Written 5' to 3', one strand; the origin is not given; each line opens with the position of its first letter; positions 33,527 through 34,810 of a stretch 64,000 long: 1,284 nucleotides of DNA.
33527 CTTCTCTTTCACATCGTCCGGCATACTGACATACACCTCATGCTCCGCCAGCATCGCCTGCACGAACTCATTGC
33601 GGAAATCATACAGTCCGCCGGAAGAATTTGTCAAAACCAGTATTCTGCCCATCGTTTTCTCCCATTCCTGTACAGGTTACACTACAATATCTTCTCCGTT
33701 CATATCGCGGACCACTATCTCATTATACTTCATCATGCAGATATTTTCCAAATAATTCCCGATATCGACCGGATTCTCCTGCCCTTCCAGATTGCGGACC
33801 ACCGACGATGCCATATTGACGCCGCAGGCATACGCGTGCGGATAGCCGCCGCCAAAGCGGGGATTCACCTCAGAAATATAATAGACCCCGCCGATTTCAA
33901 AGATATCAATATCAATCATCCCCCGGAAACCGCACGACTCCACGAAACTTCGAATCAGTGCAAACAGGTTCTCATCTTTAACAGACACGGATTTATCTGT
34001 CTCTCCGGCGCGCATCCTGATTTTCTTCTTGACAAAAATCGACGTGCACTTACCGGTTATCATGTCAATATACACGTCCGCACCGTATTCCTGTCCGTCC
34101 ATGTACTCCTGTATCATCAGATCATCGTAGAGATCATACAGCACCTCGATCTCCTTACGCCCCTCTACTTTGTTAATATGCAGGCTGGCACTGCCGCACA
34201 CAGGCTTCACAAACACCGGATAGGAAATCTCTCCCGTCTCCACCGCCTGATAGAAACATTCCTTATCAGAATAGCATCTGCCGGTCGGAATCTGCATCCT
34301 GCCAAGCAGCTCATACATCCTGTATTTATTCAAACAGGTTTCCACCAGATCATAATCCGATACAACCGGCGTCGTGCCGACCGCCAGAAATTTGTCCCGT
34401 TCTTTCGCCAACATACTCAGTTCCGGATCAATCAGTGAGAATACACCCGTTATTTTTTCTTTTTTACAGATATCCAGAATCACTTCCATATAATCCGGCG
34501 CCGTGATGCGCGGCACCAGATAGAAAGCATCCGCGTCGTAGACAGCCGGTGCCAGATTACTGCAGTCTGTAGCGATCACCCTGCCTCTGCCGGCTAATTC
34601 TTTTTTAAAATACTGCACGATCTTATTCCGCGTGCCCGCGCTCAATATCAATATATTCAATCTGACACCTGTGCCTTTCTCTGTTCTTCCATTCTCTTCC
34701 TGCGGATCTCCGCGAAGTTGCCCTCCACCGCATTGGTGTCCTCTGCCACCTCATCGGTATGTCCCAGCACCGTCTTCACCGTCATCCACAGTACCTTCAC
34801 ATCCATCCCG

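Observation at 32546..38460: PglF-PglE-PglC-like bacillosamine-type module in which an ATP-grasp ligase occupies the place of the N-acetyltransferase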

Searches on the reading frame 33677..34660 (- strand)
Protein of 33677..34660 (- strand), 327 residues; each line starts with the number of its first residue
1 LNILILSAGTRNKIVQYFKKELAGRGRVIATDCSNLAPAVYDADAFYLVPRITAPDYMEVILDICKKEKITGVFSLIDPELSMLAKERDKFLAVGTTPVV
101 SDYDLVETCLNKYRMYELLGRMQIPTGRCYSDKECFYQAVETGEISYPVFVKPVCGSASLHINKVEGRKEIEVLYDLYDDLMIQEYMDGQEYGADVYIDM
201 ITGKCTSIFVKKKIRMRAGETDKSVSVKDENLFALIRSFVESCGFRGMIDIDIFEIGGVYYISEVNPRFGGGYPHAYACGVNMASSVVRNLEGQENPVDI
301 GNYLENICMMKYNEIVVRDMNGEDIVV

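Call 3: search_protein_families(library=pfam, proteins=[window:33677-34660:-])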
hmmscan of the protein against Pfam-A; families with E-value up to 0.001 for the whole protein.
window:33677-34660:- (327 aa): 5 families
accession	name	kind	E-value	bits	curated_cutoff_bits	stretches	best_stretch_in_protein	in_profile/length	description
PF21360.3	PylC-like_N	-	7.4e-41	138.7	27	1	3-98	1-95/96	PylC-like, N-terminal domain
PF02655.19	ATP-grasp_3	-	1.5e-13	51.6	23.2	1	109-271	1-159/160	ATP-grasp domain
PF15632.11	ATPgrasp_Ter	-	8.6e-13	48.6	29.1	1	179-295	3-112/131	ATP-grasp in the biosynthetic pathway with Ter operon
PF13535.11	ATP-grasp_4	-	1.5e-05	25.1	27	0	145-201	1-75/160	ATP-grasp domain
PF07478.18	Dala_Dala_lig_C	-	0.00039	20.4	24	0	139-197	29-91/204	D-ala D-ala ligase C-terminus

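Call 4: search_protein_families(library=ncbifam, proteins=[window:33677-34660:-])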
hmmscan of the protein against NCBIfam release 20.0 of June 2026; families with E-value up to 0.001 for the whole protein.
window:33677-34660:- (327 aa): 19 families
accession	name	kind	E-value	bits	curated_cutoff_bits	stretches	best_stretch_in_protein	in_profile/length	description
NF009406.0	PRK12767.1-5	equivalog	1.8e-149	497.3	271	1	1-319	3-321/327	carbamoyl phosphate synthase-like protein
NF009405.0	PRK12767.1-4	equivalog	2e-80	270.2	390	1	1-317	1-314/320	carbamoyl phosphate synthase-like protein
NF009404.0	PRK12767.1-3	equivalog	1.3e-76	257.7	316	1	1-316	1-331/344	carbamoyl phosphate synthase-like protein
NF009403.0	PRK12767.1-2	equivalog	1.6e-50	172.2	286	2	1-238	1-234/342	carbamoyl phosphate synthase-like protein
NF009402.0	PRK12767.1-1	equivalog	4.4e-40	137.5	218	1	4-320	6-326/329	carbamoyl phosphate synthase-like protein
NF053643.1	Ddl_archaea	equivalog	3.4e-13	49.3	500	1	1-319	1-320/367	putative pseudomurein biosynthesis ATP-grasp protein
TIGR03909.1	pyrrolys_PylC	equivalog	7.7e-09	34.7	248.3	1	97-288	87-274/374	3-methylornithine--L-lysine ligase PylC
NF002563.0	PRK02186.1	subfamily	3.7e-07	28.8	625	1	104-293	100-304/890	argininosuccinate lyase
TIGR02144.1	LysX_arch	equivalog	4.6e-07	29.2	275.6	1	97-269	73-254/281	lysine biosynthesis protein LysX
TIGR01205.1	D_ala_D_alaTIGR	subfamily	1.6e-06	27.3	245.65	1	108-267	103-285/318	D-alanine--D-alanine ligase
NF005315.0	PRK06849.1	equivalog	2.9e-06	26.6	406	1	42-270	47-277/389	hypothetical protein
TIGR00768.1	rimK_fam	subfamily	1.4e-05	24.7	143.4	1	97-211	73-193/276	RimK family alpha-L-glutamate ligase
NF002378.0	PRK01372.1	subfamily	2e-05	23.4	243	1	109-200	98-192/305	D-alanine--D-alanine ligase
NF000091.3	D_ala_D_ser_VanG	exception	3.5e-05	22.8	495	1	109-197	133-228/344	D-alanine--D-serine ligase VanG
NF011167.0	PRK14569.1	equivalog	4.1e-05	23.1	410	1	121-197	110-184/296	D-alanyl-alanine synthetase A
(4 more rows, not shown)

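Call 9: find_homologous_proteins(query=window:33677-34660:-)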
Query window:33677-34660:- (327 aa): 8000 proteins with E <= 0.001 among 8000 candidates; the best 120 are listed.
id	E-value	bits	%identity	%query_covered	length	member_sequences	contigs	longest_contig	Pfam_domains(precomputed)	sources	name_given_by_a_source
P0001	5.9e-217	737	100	100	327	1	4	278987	PF13535.12,PF15632.12,PF02655.20,PF21360.4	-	-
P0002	1.8e-215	732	99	100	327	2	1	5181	PF13535.12,PF15632.12,PF02655.20,PF21360.4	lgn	-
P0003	4.3e-213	725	98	100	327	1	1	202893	PF13535.12,PF15632.12,PF02655.20,PF21360.4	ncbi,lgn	-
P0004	4.3e-208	708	95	100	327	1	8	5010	PF13535.12,PF15632.12,PF02655.20,PF21360.4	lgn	-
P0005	1.5e-207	706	95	100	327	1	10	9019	PF13535.12,PF15632.12,PF02655.20,PF21360.4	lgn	-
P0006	2.0e-207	706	94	100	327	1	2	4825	PF13535.12,PF15632.12,PF02655.20,PF21360.4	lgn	-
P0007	3.7e-207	705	94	100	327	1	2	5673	PF13535.12,PF15632.12,PF02655.20,PF21360.4,PF07478.19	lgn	-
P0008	4.5e-207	705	94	100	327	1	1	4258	PF13535.12,PF15632.12,PF02655.20,PF21360.4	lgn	-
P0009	2.0e-204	696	94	100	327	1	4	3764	PF13535.12,PF15632.12,PF02655.20,PF21360.4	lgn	-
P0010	6.4e-200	681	92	100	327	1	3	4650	PF13535.12,PF15632.12,PF02655.20,PF21360.4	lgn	-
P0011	2.3e-196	670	90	100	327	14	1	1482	PF15632.12,PF02655.20,PF21360.4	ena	-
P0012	2.3e-191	653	88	100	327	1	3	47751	PF15632.12,PF08443.17,PF02655.20,PF21360.4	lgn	-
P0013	8.5e-191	651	87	100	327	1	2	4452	PF13535.12,PF15632.12,PF02655.20,PF21360.4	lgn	-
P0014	9.6e-191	651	87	100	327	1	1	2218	PF15632.12,PF02655.20,PF21360.4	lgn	-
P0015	1.3e-190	651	87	100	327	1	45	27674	PF15632.12,PF02655.20,PF21360.4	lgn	-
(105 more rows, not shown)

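Call 10: search_solved_structures(query=window:33677-34660:-, max_evalue=0.01, show_alignments=1)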
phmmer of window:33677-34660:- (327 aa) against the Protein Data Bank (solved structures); distinct sequences matched with E-value up to 0.01: 5.
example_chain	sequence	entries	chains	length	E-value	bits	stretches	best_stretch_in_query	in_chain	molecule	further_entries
2pn1_A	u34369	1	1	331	7.7e-95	321.2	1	2-316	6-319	Carbamoylphosphate synthase large subunit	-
4fu0_A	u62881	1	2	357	0.00014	24.6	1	95-208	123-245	D-alanine--D-alanine ligase 7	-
3vot_A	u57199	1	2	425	0.00017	24.3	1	59-173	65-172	L-amino acid ligase, BL00235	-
3vpd_A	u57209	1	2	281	0.00076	22.2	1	90-269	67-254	Ribosomal protein S6 modification protein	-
3se7_A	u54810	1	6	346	0.0027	20.4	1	109-266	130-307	VanA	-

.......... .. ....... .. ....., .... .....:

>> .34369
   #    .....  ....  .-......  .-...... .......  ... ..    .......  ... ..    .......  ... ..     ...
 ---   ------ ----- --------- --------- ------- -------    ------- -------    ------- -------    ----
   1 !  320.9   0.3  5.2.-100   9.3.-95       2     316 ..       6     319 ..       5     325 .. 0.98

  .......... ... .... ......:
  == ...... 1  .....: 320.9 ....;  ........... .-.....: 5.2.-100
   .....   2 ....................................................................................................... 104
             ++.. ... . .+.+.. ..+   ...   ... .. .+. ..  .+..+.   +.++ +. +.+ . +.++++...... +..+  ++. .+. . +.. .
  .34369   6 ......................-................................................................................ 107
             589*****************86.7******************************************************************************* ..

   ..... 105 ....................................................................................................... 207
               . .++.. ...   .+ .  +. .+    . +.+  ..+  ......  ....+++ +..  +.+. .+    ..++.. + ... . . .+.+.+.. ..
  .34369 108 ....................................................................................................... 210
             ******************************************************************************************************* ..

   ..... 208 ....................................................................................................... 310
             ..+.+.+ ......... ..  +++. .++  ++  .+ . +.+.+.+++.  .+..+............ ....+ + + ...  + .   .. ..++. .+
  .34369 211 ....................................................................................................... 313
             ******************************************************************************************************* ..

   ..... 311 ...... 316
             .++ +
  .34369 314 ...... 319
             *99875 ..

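Call 18: find_encoding_contigs(protein=window:33677-34660:-, flank=10000, max_places=4)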
Protein window:33677-34660:- (327 aa): 7 contigs read that carry it; 4 places shown.
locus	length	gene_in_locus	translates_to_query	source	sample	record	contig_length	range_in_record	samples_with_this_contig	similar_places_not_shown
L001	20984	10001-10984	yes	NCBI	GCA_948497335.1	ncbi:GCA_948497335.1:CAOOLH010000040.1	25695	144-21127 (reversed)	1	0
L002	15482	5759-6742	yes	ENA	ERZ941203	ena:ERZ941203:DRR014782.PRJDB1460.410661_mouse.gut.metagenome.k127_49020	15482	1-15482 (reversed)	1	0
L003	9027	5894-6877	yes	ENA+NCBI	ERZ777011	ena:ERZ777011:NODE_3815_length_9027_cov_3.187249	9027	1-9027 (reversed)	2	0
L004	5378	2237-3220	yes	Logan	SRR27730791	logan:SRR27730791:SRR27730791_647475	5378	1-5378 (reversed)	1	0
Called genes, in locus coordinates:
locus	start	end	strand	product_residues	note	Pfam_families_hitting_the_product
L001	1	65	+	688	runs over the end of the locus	-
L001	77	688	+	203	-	PF13302:Acetyltransf_3, PF13523:Acetyltransf_8, PF00583:Acetyltransf_1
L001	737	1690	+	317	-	PF00535:Glycos_transf_2, PF10111:Glyco_tranf_2_2 (weak), PF13641:Glyco_tranf_2_3 (faint)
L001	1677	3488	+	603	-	PF19484:DUF6020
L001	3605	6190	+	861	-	-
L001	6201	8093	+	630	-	PF13727:CoA_binding_3, PF00106:adh_short (faint), PF04321:RmlD_sub_bind, PF01073:3Beta_HSD (weak), PF01370:Epimerase, PF02719:Polysacc_synt_2, PF16363:GDP_Man_Dehyd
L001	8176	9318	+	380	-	PF01041:DegT_DnrJ_EryC1, PF00155:Aminotran_1_2 (weak)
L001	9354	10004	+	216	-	PF02397:Bac_transf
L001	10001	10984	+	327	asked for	PF21360:PylC-like_N, PF02655:ATP-grasp_3, PF13535:ATP-grasp_4 (faint), PF15632:ATPgrasp_Ter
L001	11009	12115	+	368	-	PF13477:Glyco_trans_4_2, PF13579:Glyco_trans_4_4, PF20706:GT4-conflict (faint), PF13439:Glyco_transf_4, PF00534:Glycos_transf_1, PF13692:Glyco_trans_1_4, PF13524:Glyco_trans_1_2 (weak)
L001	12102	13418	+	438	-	PF03721:UDPG_MGDP_dh_N, PF00984:UDPG_MGDP_dh, PF03720:UDPG_MGDP_dh_C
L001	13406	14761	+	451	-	-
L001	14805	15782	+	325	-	PF00106:adh_short (weak), PF05368:NmrA, PF01073:3Beta_HSD, PF01370:Epimerase, PF02719:Polysacc_synt_2, PF04321:RmlD_sub_bind (weak), PF13460:NAD_binding_10, PF16363:GDP_Man_Dehyd, +1 more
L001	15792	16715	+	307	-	PF00852:Glyco_transf_10 (weak)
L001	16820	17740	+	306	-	PF00551:Formyl_trans_N, PF02911:Formyl_trans_C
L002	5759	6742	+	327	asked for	PF21360:PylC-like_N, PF02655:ATP-grasp_3, PF13535:ATP-grasp_4 (faint), PF15632:ATPgrasp_Ter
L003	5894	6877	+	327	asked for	PF21360:PylC-like_N, PF02655:ATP-grasp_3, PF13535:ATP-grasp_4 (faint), PF15632:ATPgrasp_Ter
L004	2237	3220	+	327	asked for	PF21360:PylC-like_N, PF02655:ATP-grasp_3, PF13535:ATP-grasp_4 (faint), PF15632:ATPgrasp_Ter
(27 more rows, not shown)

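Call 28: search_protein_representatives(protein=window:33677-34660:-)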
Query: 327 residues. Proteins with E-value up to 0.001 (for the whole library): 6410; up to 1e-10: 2794; up to 1e-30: 462. The best 150 are listed.
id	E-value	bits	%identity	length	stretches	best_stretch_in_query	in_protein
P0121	7.5e-154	528.2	71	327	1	1-326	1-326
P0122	1.8e-118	412.0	59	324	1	1-319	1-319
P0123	2.8e-108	378.5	55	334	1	1-318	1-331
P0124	2.9e-100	352.2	66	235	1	85-318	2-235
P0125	1.8e-99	349.6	51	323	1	1-317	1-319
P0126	1.7e-93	329.9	46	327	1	1-320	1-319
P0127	2.6e-90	319.5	48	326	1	1-317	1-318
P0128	2.2e-87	309.8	49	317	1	2-318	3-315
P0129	5.4e-85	302.0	47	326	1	2-319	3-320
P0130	2.5e-83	296.5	48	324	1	1-317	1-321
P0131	5.3e-83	295.4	45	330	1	1-316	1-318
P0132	1.6e-82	293.9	46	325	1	2-316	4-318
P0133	8.8e-82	291.4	46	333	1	1-316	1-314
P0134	1.7e-81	290.5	47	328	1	2-321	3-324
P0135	7.3e-81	288.4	32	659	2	1-318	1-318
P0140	2.0e-78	280.4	42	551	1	2-320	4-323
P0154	2.0e-71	257.4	40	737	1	4-319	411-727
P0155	5.0e-70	252.8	40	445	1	4-318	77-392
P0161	2.8e-67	243.8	40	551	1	4-318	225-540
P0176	1.3e-60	221.9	29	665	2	1-293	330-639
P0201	5.2e-52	193.6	35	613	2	1-176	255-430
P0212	3.0e-50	187.9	31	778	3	1-187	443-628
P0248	6.1e-46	173.7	37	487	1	1-316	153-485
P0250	1.3e-45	172.6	37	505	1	2-299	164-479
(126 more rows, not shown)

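Call 29: search_protein_families(library=pfam, proteins=[P0161, P0154, P0155, P0140, P0248, P0250, P0135, P0176, P0201, P0212], max_evalue=0.00001)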
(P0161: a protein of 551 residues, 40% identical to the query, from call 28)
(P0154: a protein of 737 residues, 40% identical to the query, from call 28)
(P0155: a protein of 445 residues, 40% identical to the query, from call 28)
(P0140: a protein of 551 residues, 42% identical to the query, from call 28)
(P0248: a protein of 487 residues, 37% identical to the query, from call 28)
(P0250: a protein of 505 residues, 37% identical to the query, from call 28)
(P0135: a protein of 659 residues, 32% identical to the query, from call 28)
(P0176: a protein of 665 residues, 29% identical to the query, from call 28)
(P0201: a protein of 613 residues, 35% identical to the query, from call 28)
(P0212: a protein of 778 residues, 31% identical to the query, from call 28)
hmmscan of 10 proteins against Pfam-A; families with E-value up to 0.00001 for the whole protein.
P0161 (551 aa): 2 families
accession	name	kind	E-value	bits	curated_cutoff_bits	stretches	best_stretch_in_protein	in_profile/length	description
PF21360.3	PylC-like_N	-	1.4e-26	92.9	27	1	225-320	2-96/96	PylC-like, N-terminal domain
PF02655.19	ATP-grasp_3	-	5.3e-11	43.3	23.2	1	331-493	2-159/160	ATP-grasp domain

P0154 (737 aa): 4 families
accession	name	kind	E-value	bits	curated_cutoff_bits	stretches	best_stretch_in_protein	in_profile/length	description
PF02784.22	Orn_Arg_deC_N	-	7.1e-28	98.1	23.4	1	41-268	12-246/247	Pyridoxal-dependent decarboxylase, pyridoxal binding domain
PF21360.3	PylC-like_N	-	9.9e-27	93.4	27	1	411-504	2-94/96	PylC-like, N-terminal domain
PF02655.19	ATP-grasp_3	-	4.7e-10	40.2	23.2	1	517-679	2-159/160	ATP-grasp domain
PF15632.11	ATPgrasp_Ter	-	3.2e-07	30.6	29.1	1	588-704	4-113/131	ATP-grasp in the biosynthetic pathway with Ter operon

P0155 (445 aa): 4 families
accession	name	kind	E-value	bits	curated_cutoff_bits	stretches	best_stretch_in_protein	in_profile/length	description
PF21360.3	PylC-like_N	-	5.2e-29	100.7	27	1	77-170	2-94/96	PylC-like, N-terminal domain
PF02655.19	ATP-grasp_3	-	1.7e-11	44.9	23.2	1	182-345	1-159/160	ATP-grasp domain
PF15632.11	ATPgrasp_Ter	-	8.1e-09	35.8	29.1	1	254-368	4-111/131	ATP-grasp in the biosynthetic pathway with Ter operon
PF07478.18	Dala_Dala_lig_C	-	9.3e-06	25.7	24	0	215-345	32-178/204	D-ala D-ala ligase C-terminus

P0140 (551 aa): 6 families
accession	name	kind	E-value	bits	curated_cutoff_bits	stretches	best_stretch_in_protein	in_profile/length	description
PF21360.3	PylC-like_N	-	3.2e-31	107.8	27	1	5-99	1-94/96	PylC-like, N-terminal domain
PF17836.7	PglD_N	-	7e-14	52.6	23.4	1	338-420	1-77/78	PglD N-terminal domain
PF02655.19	ATP-grasp_3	-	8.5e-12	45.9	23.2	1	112-274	2-159/160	ATP-grasp domain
PF07478.18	Dala_Dala_lig_C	-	5.6e-08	33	24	1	144-271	32-175/204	D-ala D-ala ligase C-terminus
PF15632.11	ATPgrasp_Ter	-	2.1e-07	31.2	29.1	1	222-301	37-115/131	ATP-grasp in the biosynthetic pathway with Ter operon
PF00132.30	Hexapep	-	6.8e-07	29.2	27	0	498-530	2-34/36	Bacterial transferase hexapeptide (six repeats)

P0248 (487 aa): 9 families
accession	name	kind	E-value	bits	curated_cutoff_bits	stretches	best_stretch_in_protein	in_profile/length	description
PF21360.3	PylC-like_N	-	3.7e-26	91.6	27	1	155-251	1-96/96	PylC-like, N-terminal domain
PF00583.31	Acetyltransf_1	-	4.5e-16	59.6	20.7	1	35-130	24-116/116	Acetyltransferase (GNAT) family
PF02655.19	ATP-grasp_3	-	1.3e-14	55.1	23.2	1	261-440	1-159/160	ATP-grasp domain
PF13673.13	Acetyltransf_10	-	5.1e-13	49.6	23.6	1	35-132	19-109/128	Acetyltransferase (GNAT) domain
PF13508.13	Acetyltransf_7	-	1.3e-11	45.1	27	1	54-131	11-83/84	Acetyltransferase (GNAT) domain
PF15632.11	ATPgrasp_Ter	-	6.4e-09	36.1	29.1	1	350-468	5-115/131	ATP-grasp in the biosynthetic pathway with Ter operon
PF02786.22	CPSase_L_D2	-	2.6e-08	34.1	19.8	1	266-444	4-186/211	Carbamoyl-phosphate synthase L chain, ATP binding domain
PF13535.11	ATP-grasp_4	-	2e-07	31.2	27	1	298-440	2-155/160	ATP-grasp domain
PF08443.16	RimK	-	9.5e-06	25.8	21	0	262-344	2-87/188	RimK-like ATP-grasp domain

P0250 (505 aa): 7 families
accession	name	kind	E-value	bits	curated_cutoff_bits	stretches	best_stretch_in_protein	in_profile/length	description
PF21360.3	PylC-like_N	-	2.1e-20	73.1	27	1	165-258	1-93/96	PylC-like, N-terminal domain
PF00583.31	Acetyltransf_1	-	2.6e-13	50.7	20.7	1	25-137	4-116/116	Acetyltransferase (GNAT) family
PF15632.11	ATPgrasp_Ter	-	1.6e-12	47.8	29.1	1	360-486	4-121/131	ATP-grasp in the biosynthetic pathway with Ter operon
PF13508.13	Acetyltransf_7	-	4e-10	40.4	27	1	55-138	4-83/84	Acetyltransferase (GNAT) domain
PF02655.19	ATP-grasp_3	-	1.6e-08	35.2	23.2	1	271-451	1-159/160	ATP-grasp domain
PF13535.11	ATP-grasp_4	-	4.5e-07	30.1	27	1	309-451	3-155/160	ATP-grasp domain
PF13673.13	Acetyltransf_10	-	8.4e-07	29.5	23.6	1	56-148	33-118/128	Acetyltransferase (GNAT) domain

P0135 (659 aa): 5 families
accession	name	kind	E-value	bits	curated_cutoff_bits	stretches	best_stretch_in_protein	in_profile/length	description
PF21360.3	PylC-like_N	-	3.1e-49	165.5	27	2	3-99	1-96/96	PylC-like, N-terminal domain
PF02655.19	ATP-grasp_3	-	3e-33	115.6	23.2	2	451-605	3-159/160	ATP-grasp domain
PF15632.11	ATPgrasp_Ter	-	1.3e-31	109.5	29.1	2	512-629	3-112/131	ATP-grasp in the biosynthetic pathway with Ter operon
PF13535.11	ATP-grasp_4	-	1e-12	48.4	27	0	481-605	4-155/160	ATP-grasp domain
PF07478.18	Dala_Dala_lig_C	-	8.4e-08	32.4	24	0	470-530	27-91/204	D-ala D-ala ligase C-terminus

P0176 (665 aa): 6 families
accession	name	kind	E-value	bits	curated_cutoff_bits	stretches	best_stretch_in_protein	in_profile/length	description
PF21360.3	PylC-like_N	-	3e-35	120.7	27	2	332-426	1-95/96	PylC-like, N-terminal domain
PF13535.11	ATP-grasp_4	-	4.9e-18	65.7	27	1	474-618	2-156/160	ATP-grasp domain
PF02655.19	ATP-grasp_3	-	2.5e-13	50.9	23.2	1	437-617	1-159/160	ATP-grasp domain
PF15632.11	ATPgrasp_Ter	-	2.6e-09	37.4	29.1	0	572-641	44-112/131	ATP-grasp in the biosynthetic pathway with Ter operon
PF07478.18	Dala_Dala_lig_C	-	1.5e-08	34.8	24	0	470-614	32-175/204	D-ala D-ala ligase C-terminus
PF08443.16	RimK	-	8.9e-06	25.9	21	0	438-537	2-103/188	RimK-like ATP-grasp domain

P0201 (613 aa): 5 families
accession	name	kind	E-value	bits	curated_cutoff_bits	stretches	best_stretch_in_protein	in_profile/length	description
PF02397.22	Bac_transf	-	4.4e-60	202.7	27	1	41-215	1-178/179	Bacterial sugar transferase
PF21360.3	PylC-like_N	-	2.6e-26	92.1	27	1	257-350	1-93/96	PylC-like, N-terminal domain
PF15632.11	ATPgrasp_Ter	-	1.4e-12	47.9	29.1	1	453-568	5-113/131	ATP-grasp in the biosynthetic pathway with Ter operon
PF02655.19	ATP-grasp_3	-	1.9e-12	48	23.2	1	363-542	1-159/160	ATP-grasp domain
PF13535.11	ATP-grasp_4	-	2.7e-10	40.6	27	1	399-497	1-99/160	ATP-grasp domain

P0212 (778 aa): 4 families
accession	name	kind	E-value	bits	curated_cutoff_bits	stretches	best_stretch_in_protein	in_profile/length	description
PF15632.11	ATPgrasp_Ter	-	7e-33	113.6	29.1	2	168-277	6-108/131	ATP-grasp in the biosynthetic pathway with Ter operon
PF21360.3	PylC-like_N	-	4.7e-27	94.4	27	1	445-539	1-95/96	PylC-like, N-terminal domain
PF02655.19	ATP-grasp_3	-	4.8e-20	72.7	23.2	1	550-729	1-159/160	ATP-grasp domain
PF13535.11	ATP-grasp_4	-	2.9e-12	46.9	27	1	587-680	2-96/160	ATP-grasp domain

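Call 31: list_cluster_members(proteins=[P0121, P0122, P0123, P0125, P0126, P0127, P0201, P0161, P0140, P0128])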
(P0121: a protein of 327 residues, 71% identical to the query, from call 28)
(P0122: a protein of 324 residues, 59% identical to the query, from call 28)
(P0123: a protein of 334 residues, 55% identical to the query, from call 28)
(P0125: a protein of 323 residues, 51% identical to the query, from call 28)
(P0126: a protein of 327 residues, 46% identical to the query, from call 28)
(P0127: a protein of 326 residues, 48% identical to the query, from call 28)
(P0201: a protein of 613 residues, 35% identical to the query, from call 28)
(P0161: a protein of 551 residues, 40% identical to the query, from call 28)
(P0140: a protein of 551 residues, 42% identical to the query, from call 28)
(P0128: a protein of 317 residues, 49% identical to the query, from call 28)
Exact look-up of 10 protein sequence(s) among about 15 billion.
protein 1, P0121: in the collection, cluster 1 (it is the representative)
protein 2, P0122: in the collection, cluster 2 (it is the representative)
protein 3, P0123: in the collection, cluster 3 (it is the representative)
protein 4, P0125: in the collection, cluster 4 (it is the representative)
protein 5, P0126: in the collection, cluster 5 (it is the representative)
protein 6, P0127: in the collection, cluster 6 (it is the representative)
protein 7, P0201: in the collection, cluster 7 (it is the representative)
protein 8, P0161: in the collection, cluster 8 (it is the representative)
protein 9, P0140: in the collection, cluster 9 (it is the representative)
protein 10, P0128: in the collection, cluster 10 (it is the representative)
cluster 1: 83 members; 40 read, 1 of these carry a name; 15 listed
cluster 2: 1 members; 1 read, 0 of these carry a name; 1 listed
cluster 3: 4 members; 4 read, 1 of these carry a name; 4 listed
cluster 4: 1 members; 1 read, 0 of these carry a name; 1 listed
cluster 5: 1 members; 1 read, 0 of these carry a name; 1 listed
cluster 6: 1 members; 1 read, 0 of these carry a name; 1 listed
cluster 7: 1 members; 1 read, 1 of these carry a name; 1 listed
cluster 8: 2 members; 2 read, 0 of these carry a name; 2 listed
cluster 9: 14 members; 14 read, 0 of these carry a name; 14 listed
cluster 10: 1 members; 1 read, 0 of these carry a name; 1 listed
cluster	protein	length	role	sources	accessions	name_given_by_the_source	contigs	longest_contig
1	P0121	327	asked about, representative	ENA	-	-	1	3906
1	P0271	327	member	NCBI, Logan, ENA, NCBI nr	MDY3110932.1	MAG: ATP-grasp domain-containing protein [Lachnospiraceae bacterium] | ATP-grasp domain-containing protein [Lachnospiraceae bacterium]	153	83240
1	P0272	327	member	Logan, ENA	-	-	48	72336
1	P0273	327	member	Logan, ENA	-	-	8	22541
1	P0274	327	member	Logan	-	-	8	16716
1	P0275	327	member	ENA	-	-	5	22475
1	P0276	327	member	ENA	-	-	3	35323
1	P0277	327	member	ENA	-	-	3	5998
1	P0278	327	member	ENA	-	-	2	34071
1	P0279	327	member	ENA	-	-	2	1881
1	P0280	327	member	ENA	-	-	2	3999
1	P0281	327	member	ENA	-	-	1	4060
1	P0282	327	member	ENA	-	-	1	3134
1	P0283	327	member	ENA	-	-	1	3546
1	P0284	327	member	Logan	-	-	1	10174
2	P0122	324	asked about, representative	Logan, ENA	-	-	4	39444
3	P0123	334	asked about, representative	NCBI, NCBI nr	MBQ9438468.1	MAG: ATP-grasp domain-containing protein [Lachnospiraceae bacterium] | ATP-grasp domain-containing protein [Lachnospiraceae bacterium]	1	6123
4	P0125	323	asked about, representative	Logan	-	-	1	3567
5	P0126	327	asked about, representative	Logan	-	-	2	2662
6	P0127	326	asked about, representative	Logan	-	-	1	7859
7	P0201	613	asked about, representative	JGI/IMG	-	carbamoyl-phosphate synthase large subunit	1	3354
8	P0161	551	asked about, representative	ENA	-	-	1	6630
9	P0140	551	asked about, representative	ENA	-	-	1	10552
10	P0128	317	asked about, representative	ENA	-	-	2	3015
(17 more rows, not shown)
